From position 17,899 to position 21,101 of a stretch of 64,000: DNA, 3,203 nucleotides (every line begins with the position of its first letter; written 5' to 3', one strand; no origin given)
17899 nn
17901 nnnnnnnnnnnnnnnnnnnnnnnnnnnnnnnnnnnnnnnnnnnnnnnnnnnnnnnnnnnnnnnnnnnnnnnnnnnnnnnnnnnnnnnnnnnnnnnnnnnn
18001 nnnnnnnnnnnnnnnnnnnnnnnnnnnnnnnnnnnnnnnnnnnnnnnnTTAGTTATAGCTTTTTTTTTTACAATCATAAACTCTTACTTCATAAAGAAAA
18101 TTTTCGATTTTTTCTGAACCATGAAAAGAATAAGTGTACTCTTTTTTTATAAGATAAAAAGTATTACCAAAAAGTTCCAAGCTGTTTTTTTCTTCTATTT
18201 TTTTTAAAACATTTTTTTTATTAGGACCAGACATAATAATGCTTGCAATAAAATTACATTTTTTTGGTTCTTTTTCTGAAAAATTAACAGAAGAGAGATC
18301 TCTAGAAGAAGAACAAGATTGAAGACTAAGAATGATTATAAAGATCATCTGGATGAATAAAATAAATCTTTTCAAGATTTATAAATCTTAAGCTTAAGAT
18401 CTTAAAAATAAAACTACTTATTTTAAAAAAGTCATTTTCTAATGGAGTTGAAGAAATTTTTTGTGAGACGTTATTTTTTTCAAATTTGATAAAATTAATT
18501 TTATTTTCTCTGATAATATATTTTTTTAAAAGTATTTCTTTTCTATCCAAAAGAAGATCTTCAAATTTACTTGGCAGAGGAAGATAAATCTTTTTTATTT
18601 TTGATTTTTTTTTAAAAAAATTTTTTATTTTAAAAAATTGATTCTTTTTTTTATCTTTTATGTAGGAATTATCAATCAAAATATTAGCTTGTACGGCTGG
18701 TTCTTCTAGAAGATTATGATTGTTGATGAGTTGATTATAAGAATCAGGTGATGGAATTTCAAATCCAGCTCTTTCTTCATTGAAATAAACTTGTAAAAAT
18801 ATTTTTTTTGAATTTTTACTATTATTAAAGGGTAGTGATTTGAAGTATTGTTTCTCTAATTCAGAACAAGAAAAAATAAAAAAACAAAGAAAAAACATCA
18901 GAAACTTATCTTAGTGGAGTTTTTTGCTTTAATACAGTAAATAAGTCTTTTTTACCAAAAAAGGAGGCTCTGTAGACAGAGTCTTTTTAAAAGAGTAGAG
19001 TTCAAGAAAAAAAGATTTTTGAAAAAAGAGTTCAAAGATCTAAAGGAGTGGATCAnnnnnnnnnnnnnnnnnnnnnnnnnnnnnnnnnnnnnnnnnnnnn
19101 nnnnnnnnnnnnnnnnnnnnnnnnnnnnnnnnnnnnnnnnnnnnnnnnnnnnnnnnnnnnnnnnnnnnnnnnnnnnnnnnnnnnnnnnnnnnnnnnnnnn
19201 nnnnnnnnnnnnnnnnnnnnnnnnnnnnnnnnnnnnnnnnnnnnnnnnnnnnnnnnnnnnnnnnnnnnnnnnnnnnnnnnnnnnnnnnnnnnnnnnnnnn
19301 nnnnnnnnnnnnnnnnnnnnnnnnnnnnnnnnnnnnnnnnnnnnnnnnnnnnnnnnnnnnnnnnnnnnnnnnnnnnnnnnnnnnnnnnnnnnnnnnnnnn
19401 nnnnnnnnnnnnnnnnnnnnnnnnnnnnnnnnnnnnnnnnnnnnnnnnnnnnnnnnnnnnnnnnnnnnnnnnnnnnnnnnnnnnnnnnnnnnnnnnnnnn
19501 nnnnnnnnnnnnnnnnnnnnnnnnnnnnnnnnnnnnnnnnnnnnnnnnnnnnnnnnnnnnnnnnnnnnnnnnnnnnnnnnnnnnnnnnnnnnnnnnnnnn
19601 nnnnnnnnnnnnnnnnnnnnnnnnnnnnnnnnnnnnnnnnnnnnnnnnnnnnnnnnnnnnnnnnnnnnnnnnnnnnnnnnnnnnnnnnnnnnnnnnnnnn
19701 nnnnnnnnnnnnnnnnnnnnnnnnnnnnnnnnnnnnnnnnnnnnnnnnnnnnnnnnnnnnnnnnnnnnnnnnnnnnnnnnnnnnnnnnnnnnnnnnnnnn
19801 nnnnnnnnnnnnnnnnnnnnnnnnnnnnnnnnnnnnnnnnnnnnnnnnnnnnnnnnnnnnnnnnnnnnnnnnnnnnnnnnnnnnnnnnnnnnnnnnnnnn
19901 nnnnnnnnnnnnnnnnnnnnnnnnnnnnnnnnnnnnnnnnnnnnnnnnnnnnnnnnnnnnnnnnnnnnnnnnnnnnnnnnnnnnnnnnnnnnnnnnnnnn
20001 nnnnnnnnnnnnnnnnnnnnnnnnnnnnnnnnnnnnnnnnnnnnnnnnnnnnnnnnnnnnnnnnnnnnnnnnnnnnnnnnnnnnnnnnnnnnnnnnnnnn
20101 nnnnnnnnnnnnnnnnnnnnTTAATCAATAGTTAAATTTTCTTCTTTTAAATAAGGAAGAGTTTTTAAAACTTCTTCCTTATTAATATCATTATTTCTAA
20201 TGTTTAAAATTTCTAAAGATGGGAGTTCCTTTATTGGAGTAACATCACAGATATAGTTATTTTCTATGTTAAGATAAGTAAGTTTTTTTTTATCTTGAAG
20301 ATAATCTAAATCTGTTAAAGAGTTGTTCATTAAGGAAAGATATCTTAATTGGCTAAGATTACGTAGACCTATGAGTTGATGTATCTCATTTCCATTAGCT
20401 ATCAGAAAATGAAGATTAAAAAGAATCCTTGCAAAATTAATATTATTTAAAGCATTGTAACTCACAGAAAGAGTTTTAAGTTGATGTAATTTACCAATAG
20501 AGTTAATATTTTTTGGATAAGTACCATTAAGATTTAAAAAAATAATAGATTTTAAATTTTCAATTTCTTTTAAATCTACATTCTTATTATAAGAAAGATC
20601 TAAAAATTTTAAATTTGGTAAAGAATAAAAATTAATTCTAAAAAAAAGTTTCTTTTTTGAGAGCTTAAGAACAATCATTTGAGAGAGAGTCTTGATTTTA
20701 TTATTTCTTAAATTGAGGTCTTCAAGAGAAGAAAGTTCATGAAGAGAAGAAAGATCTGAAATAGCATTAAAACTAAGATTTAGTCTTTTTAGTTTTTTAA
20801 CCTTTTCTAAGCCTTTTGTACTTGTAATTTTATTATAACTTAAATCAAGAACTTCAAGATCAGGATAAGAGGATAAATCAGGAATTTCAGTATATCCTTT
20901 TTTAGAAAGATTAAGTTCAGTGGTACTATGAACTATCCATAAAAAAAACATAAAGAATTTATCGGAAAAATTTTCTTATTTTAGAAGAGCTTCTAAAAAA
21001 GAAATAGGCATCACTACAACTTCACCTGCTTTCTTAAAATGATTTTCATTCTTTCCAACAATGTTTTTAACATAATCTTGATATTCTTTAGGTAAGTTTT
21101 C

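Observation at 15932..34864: Pattern: four frame breaks in 64 kb, all exactly at A/T homopolymers of 7-10 nt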

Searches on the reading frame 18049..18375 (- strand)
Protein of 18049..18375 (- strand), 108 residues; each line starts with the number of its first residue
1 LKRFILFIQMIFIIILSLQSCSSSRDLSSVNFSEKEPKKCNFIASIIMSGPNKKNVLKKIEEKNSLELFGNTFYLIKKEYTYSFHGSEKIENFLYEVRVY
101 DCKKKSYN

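Call 41: search_protein_families(library=pfam, proteins=[window:18049-18375:-], max_evalue=0.0001)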
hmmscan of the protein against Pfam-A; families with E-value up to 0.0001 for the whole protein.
window:18049-18375:- (108 aa): 0 families

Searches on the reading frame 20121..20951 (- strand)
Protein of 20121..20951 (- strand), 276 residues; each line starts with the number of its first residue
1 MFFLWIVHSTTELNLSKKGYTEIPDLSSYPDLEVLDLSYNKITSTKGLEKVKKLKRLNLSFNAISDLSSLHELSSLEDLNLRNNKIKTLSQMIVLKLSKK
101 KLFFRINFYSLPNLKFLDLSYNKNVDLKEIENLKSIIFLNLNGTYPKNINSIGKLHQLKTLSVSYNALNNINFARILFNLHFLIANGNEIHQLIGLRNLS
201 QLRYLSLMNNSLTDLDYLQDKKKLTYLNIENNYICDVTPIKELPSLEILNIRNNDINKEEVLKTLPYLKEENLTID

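Call 42: search_protein_families(library=pfam, proteins=[window:20121-20951:-], max_evalue=0.0001)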
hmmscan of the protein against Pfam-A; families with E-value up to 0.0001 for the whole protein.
window:20121-20951:- (276 aa): 8 families
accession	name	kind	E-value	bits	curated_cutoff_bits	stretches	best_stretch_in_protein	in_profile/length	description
PF12799.13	LRR_4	-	2e-25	88.7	27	2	201-241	2-43/44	Leucine Rich repeats (2 copies)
PF13855.12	LRR_8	-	7e-19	67.8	27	2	11-64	4-61/61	Leucine rich repeat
PF23598.1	LRR_14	-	1e-14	54.5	40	2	14-98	6-93/353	Leucine-rich repeat region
PF13516.12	LRR_6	-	3.6e-10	39.6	23.4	0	53-66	4-17/24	Leucine Rich repeat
PF00560.39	LRR_1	-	5.2e-09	34.9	20.6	0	32-44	2-14/23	Leucine Rich Repeat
PF23952.1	LRR_EndoS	-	7.7e-08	33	27.9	1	34-122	27-116/116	Endo-beta-N-acetylglucosaminidase EndoS LRR domain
PF23211.1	LRR_LRWD1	-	8.3e-06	26.1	28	0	31-96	43-108/190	Leucine-rich repeat and WD repeat-containing protein 1, LRR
PF24048.1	LRR_NXF1-5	-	4.7e-05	23.4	30.5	0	12-60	58-110/142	NXF1/2/3/5 leucine-rich repeat domain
